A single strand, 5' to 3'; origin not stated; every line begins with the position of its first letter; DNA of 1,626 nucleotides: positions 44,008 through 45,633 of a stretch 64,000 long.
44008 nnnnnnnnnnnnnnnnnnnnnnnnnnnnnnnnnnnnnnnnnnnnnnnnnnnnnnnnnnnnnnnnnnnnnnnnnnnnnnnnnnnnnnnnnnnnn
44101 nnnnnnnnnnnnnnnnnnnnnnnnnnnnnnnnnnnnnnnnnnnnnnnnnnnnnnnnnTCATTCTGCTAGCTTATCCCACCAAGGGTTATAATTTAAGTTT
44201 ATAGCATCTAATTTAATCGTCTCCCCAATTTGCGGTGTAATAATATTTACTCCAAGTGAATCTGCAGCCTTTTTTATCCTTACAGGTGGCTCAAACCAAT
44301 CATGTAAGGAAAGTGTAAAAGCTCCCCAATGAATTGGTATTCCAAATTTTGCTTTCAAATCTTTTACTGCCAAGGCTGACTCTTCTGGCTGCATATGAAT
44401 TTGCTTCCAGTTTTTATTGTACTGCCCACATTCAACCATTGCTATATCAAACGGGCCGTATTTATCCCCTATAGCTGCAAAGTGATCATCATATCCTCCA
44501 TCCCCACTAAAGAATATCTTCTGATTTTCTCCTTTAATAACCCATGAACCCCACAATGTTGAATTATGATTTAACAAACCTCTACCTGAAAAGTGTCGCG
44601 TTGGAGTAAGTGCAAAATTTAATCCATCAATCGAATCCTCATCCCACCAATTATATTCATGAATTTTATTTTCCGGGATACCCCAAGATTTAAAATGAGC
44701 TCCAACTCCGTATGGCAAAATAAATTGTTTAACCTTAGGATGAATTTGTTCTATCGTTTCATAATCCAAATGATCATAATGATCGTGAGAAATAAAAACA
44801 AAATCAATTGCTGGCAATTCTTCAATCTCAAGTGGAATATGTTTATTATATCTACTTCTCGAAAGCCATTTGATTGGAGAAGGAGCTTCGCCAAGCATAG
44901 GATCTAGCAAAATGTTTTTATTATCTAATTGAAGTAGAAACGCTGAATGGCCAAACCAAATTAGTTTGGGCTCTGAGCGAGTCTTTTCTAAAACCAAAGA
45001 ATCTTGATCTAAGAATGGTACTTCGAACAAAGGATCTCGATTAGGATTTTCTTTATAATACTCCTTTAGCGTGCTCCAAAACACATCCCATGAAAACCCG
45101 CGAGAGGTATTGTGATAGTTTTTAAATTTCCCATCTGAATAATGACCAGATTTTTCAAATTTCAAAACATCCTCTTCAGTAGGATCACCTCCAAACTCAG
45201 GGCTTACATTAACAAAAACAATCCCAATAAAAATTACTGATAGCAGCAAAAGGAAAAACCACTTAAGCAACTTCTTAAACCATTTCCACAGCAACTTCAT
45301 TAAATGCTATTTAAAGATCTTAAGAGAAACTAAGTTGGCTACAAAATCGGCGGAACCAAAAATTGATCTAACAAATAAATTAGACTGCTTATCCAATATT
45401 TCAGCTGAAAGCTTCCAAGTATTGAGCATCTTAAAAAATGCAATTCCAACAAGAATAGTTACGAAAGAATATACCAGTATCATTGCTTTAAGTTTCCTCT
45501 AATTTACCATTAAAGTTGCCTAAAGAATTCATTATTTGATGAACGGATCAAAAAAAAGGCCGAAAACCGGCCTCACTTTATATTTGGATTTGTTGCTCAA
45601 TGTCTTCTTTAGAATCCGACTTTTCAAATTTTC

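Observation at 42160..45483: CarH/LitR-like B12-binding MerR regulator in an operon with two NAPE-PLD-like metallo-hydrolase paralogs: a candidate light/B12-controlled lipid-hydrolase module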

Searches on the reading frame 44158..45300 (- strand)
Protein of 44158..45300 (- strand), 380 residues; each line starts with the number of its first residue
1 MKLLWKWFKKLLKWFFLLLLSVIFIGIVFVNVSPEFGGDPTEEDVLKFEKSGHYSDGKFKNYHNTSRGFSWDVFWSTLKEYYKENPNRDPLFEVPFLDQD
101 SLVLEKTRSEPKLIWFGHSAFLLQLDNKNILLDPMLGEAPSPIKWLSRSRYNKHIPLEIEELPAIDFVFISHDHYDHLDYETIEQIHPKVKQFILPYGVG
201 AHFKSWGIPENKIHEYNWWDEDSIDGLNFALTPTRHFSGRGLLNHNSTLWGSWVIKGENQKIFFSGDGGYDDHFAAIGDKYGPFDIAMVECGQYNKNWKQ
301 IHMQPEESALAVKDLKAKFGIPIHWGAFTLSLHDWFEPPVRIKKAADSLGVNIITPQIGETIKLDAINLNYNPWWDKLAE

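Call 3: search_protein_families(library=pfam, proteins=[window:44158-45300:-], max_evalue=0.01)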
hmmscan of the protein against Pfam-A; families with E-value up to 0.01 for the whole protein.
window:44158-45300:- (380 aa): 3 families
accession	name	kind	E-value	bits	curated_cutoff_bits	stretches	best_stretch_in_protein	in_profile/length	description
PF12706.13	Lactamase_B_2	-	9.3e-40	136.8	27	1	129-325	2-200/200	Beta-lactamase superfamily domain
PF13483.12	Lactamase_B_3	-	9.6e-18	65.1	24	1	113-324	2-160/160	Beta-lactamase superfamily domain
PF00753.33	Lactamase_B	-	3.8e-05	24.1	22.7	1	115-177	3-56/196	Metallo-beta-lactamase superfamily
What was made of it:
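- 44158..45300 (-): MBL380: NAPE-PLD-like metallo-beta-lactamase-fold hydrolase with an N-terminal hydrophobic signal-anchor. Lactamase_B_2 E 9e-40 (call 3).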

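Call 4: search_protein_families(library=ncbifam, proteins=[window:44158-45300:-], max_evalue=0.01)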
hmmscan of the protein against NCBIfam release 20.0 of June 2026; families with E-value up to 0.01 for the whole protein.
window:44158-45300:- (380 aa): 2 families
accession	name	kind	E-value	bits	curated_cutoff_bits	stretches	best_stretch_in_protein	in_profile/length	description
NF001911.0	PRK00685.1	equivalog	4.3e-22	78.7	144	1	112-363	2-227/228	metal-dependent hydrolase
NF008688.0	PRK11709.1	equivalog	2.4e-10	39.9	306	1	162-215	107-163/355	L-ascorbate 6-phosphate lactonase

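Call 14: search_solved_structures(query=window:44158-45300:-, max_evalue=0.01, show_alignments=2)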
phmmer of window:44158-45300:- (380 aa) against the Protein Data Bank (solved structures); distinct sequences matched with E-value up to 0.01: 13.
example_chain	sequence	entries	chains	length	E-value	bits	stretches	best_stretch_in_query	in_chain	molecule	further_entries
4qn9_A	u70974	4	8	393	6.2e-51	176.9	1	108-353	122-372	N-acyl-phosphatidylethanolamine-hydrolyzing phospholipase D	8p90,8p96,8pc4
3x2z_A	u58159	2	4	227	9.3e-10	41.3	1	113-363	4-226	UPF0173 metal-dependent hydrolase TM_1162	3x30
3x2y_A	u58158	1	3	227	5.9e-09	38.7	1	152-363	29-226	UPF0173 metal-dependent hydrolase TM_1162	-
3x2x_A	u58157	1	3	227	2.1e-08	36.8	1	113-363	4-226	UPF0173 metal-dependent hydrolase TM_1162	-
6hrg_A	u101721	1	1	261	3.3e-08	36.2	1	111-364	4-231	UPF0173 metal-dependent hydrolase Igni_1254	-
7e3v_A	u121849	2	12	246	3.5e-05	26.2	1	111-356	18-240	UPF0173 metal-dependent hydrolase C7P97_11315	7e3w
3bv6_A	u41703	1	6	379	6.7e-05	25.3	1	155-327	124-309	Metal-dependent hydrolase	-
8a90_A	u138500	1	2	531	0.00012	24.5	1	112-204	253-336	Non-heme diiron monooxygenase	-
6brm_A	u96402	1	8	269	0.00019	23.8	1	114-190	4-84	Putative metal-dependent isothiocyanate hydrolase SaxA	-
4jo0_A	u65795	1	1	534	0.0043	19.3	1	109-231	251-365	CmlA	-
1vjn_A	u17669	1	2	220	0.0046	19.3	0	111-143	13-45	Zn-dependent hydrolase of metallo-beta-lactamase superfamily TM0207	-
5kik_A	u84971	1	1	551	0.0046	19.3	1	109-230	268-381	CmlA protein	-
5kil_A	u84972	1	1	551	0.0048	19.2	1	109-229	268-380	CmlA protein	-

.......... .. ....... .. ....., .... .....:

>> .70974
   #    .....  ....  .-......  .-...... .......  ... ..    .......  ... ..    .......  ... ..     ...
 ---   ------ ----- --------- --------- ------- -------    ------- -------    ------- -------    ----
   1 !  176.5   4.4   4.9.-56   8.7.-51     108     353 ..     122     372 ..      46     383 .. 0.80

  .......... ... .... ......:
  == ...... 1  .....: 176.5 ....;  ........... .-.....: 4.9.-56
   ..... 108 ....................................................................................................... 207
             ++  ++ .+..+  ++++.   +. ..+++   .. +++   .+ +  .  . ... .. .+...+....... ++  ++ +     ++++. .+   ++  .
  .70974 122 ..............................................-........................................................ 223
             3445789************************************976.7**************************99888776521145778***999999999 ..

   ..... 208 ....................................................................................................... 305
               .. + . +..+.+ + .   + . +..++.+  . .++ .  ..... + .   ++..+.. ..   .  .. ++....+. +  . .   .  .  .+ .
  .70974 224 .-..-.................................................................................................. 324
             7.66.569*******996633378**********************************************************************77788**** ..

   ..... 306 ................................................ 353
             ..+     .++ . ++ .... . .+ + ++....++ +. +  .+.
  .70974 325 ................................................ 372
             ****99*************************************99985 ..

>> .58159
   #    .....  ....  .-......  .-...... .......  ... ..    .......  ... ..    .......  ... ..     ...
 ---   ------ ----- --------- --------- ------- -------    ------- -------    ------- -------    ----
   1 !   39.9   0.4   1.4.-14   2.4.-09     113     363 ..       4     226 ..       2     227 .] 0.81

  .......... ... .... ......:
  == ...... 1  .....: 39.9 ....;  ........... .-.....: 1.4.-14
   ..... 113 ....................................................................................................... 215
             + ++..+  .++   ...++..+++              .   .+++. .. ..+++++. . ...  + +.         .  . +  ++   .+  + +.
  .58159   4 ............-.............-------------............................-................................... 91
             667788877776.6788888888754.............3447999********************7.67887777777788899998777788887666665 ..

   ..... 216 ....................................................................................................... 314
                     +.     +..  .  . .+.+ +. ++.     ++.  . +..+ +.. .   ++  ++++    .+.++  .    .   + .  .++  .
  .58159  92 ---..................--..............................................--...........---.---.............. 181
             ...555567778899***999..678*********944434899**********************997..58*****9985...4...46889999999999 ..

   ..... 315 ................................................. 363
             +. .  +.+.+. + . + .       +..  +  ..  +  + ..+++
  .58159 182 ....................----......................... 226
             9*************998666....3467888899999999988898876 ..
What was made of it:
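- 44158..45300 (-): Human NAPE-PLD 4qn9 E 6e-51 over residues 108-353, with SHDHYDH, TRHF, GDGGY, IHM and IHWG aligned (call 14).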

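Call 15: find_homologous_proteins(query=window:44158-45300:-)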
Query window:44158-45300:- (380 aa): 7999 proteins with E <= 0.001 among 8000 candidates; the best 120 are listed.
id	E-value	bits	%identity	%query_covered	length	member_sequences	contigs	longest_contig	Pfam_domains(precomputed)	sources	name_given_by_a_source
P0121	4.0e-257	871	96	100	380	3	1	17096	PF12706.14,PF13483.13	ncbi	-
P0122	3.2e-221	753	80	100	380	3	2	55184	PF12706.14,PF13483.13,PF00753.34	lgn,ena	-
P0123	1.3e-203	695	73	99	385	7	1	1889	PF12706.14,PF13483.13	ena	-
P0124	2.9e-186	638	70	99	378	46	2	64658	PF12706.14,PF13483.13,PF00753.34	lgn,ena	-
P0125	2.7e-178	611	66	99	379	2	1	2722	PF12706.14,PF13483.13,PF00753.34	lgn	-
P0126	2.4e-176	605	66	99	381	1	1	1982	PF12706.14,PF13483.13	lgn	-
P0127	1.6e-173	596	65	99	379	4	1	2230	PF12706.14,PF13483.13,PF00753.34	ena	-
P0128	2.2e-173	595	64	99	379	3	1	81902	PF12706.14,PF13483.13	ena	-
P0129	1.9e-171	589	65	99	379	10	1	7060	PF12706.14,PF13483.13,PF00753.34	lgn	-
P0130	2.5e-171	588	64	99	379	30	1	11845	PF12706.14,PF13483.13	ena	-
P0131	2.6e-167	575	67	91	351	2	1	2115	PF12706.14,PF13483.13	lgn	-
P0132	2.3e-166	572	61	99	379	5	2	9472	PF12706.14,PF13483.13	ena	-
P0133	5.7e-166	571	62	98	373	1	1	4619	PF12706.14,PF13483.13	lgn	-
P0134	2.5e-165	569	62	99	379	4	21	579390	PF12706.14,PF13483.13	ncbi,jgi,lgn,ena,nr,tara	ncbi:MAG: hypothetical protein CMP67_07280 [Flavobacteriales bacterium]|nr:hypothetical protein [Fla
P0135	6.8e-165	567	64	99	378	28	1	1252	PF12706.14,PF13483.13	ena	-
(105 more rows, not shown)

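Call 18: find_related_loci(query=A1, collection=genome_contigs, flank=7000)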
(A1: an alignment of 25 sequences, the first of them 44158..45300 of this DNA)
Query A1 (380 aa) in genome_contigs; peptide patterns used: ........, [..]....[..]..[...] (x = any residue, [..] = any of these).
600 stretches matched a pattern (row limit reached: there are more); 597 encode a relative of the query (tblastn E <= 1e-3); the best 80 are kept; 80 distinct loci.
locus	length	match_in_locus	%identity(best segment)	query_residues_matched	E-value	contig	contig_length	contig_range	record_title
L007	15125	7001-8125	59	1-375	1e-157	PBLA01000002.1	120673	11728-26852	MAG: Flavobacteriales bacterium isolate SP250 125220, whole genome shotgun sequence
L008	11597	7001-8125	49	1-375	7e-127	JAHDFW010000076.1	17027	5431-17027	MAG: Cytophagales bacterium isolate MAG-31 RZ_9564, whole genome shotgun sequence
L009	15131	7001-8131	50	1-377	8e-124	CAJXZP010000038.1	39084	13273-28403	MAG TPA_asm: uncultured Flavobacteriales bacterium isolate SRR3580189_bin.58_MetaBAT_v2.12.1_MAG genome assembly, contig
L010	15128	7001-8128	51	8-378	6e-122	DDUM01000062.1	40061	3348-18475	MAG TPA_asm: Flammeovirgaceae bacterium UBA2338 UBA2338_contig_10041, whole genome shotgun sequence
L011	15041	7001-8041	52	29-375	2e-121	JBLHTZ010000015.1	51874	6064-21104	MAG: Vicingaceae bacterium isolate 3300047667_138 Ga0491197_0000471, whole genome shotgun sequence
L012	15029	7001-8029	51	33-375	1e-119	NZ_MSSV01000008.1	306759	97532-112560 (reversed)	Algoriphagus ratkowskyi strain DSM 22686 contig8, whole genome shotgun sequence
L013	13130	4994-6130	48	6-378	3e-119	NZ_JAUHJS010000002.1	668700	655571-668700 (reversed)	Shiella aurantiaca strain LB-30 LB-30_scaffold2, whole genome shotgun sequence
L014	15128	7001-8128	48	8-377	5e-118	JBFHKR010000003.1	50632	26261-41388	MAG: Chlorobiota bacterium isolate Mix_sand07.2021.05.G.94 k141_651923_length_50632_cov_23.2011, whole genome shotgun se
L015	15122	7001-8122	47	8-378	9e-116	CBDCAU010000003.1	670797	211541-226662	MAG: Owenweeksia sp. isolate b817042d-8bd2-45a4-8a9c-81c65b92667f genome assembly, contig: contig_3, whole genome shotgu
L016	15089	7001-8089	49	9-376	1e-115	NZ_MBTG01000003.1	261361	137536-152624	Paenibacillus ferrarius strain CY1 CY1_scaffold11, whole genome shotgun sequence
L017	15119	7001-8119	46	1-375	3e-115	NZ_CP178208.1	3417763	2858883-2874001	Pontimicrobium sp. IMCC45349 chromosome, complete genome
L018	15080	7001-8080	48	18-377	3e-115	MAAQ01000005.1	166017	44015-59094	Flavobacteriales bacterium 33_180_T64 BD02T64_scaffold_114, whole genome shotgun sequence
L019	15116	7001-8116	47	8-375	5e-115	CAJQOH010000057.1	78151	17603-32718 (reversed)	MAG: uncultured Flavobacteriales bacterium isolate 10_20180522_Bin_141_sub_1 genome assembly, contig: c_000000703166, wh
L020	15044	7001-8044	49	27-375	7e-115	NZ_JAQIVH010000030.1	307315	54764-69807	Paenibacillus qinlingensis strain TEGT-2 494, whole genome shotgun sequence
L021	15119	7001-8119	47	1-375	7e-115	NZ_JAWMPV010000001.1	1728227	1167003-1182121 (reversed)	Lutibacter sp. TH_r2 TH_r2_1, whole genome shotgun sequence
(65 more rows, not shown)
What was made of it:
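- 44158..45300 (-): Widespread single-copy family (calls 15, 18).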

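Call 20: find_encoding_contigs(protein=P0124, flank=7000, max_places=1)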
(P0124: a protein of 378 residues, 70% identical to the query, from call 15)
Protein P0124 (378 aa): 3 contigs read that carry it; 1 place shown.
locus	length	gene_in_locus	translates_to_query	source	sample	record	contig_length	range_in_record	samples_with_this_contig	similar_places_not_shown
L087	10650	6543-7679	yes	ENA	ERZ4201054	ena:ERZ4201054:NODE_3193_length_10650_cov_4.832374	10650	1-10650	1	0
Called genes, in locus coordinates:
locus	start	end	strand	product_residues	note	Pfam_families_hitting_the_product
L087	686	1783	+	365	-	PF27098:Rv0959_3rd, PF13519:VWA_2 (weak)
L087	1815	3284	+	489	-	PF01078:Mg_chelatase (faint), PF00158:Sigma54_activat (faint), PF07728:AAA_5 (faint)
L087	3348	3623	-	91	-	-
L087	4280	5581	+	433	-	PF00270:DEAD, PF04851:ResIII, PF13245:AAA_19 (faint), PF00271:Helicase_C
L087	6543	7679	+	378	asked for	PF00753:Lactamase_B (weak), PF13483:Lactamase_B_3, PF12706:Lactamase_B_2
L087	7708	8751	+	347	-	PF00753:Lactamase_B (weak), PF13483:Lactamase_B_3, PF12706:Lactamase_B_2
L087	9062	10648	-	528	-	?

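Call 21: find_encoding_contigs(protein=P0128, flank=7000, max_places=1)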
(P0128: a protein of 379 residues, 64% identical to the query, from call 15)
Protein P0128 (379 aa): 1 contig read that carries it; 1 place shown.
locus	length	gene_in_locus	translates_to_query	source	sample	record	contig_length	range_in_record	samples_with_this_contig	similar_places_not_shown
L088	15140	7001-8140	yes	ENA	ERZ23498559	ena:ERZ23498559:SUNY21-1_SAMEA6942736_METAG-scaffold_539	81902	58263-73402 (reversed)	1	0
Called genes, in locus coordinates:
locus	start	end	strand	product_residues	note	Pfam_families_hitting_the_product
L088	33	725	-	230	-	PF04012:PspA_IM30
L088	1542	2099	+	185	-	PF00578:AhpC-TSA (weak), PF08534:Redoxin (weak), PF00255:GSHPx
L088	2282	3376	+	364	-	PF13519:VWA_2 (faint), PF27098:Rv0959_3rd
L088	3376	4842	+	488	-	PF01078:Mg_chelatase (faint), PF00158:Sigma54_activat (faint), PF07728:AAA_5 (faint)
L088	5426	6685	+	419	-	PF00270:DEAD, PF04851:ResIII, PF00271:Helicase_C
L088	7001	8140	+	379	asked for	PF13483:Lactamase_B_3, PF12706:Lactamase_B_2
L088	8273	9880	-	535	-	PF18962:Por_Secre_tail (weak)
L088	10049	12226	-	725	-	PF13715:CarbopepD_reg_2, PF07715:Plug (faint)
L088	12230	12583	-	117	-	PF00403:HMA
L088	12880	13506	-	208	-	-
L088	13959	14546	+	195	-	PF05163:DinB (faint)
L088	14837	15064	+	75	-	PF13560:HTH_31 (weak), PF13443:HTH_26 (weak), PF01381:HTH_3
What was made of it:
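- L088 has a single hydrolase and no regulator (call 21).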

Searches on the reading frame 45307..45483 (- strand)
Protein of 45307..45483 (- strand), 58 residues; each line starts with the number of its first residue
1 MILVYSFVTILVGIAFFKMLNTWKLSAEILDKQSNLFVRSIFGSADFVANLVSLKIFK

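Call 3: search_protein_families(library=pfam, proteins=[window:45307-45483:-], max_evalue=0.01)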
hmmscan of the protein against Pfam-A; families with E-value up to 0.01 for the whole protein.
window:45307-45483:- (58 aa): 0 families

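Call 4: search_protein_families(library=ncbifam, proteins=[window:45307-45483:-], max_evalue=0.01)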
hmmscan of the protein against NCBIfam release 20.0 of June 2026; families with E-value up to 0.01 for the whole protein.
window:45307-45483:- (58 aa): 0 families
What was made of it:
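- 45307..45483 (-): 58-aa mini-gene with an N-terminal hydrophobic helix; first gene of the hydrolase unit. No Pfam or NCBIfam hit (calls 3, 4).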
